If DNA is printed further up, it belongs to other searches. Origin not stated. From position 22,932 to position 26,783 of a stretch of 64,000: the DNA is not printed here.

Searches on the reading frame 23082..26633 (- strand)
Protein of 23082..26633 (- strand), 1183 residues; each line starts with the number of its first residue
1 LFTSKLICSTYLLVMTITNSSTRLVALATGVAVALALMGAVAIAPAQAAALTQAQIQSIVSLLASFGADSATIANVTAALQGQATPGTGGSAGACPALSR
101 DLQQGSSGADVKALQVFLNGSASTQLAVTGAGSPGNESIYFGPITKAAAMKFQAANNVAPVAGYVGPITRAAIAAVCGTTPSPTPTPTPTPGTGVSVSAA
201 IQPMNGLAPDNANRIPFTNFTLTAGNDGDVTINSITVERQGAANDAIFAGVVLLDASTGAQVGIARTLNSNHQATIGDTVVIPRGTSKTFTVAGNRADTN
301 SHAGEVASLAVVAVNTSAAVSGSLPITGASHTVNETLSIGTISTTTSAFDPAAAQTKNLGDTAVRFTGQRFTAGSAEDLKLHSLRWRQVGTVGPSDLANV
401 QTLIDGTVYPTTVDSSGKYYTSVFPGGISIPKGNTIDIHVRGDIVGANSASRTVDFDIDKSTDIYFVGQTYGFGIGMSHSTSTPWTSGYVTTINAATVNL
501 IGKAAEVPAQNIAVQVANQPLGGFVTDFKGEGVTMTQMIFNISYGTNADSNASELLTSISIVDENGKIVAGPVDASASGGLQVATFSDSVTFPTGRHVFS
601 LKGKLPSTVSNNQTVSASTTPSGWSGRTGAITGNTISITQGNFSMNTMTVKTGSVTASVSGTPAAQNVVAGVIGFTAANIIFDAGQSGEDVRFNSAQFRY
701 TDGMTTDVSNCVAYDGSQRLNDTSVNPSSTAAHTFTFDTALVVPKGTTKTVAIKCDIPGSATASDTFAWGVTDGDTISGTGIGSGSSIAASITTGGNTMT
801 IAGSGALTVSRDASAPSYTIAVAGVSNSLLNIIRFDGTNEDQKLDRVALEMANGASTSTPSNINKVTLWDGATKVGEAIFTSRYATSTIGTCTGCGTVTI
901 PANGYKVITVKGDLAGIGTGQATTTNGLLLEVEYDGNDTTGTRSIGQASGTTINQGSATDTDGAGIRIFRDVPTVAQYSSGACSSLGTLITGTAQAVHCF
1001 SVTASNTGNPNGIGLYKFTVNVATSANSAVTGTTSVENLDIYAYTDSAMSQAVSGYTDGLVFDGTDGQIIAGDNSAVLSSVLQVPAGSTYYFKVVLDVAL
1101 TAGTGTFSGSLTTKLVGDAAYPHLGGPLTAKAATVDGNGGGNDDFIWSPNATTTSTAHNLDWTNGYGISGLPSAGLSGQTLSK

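Call 16: search_protein_families(library=pfam, proteins=[window:23082-26633:-], max_evalue=0.001)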
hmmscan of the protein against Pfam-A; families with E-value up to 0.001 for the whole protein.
window:23082-26633:- (1183 aa): 1 family
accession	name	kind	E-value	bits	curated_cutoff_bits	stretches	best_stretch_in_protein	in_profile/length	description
PF01471.23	PG_binding_1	-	0.00016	22.2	23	1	107-173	1-57/57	Putative peptidoglycan binding domain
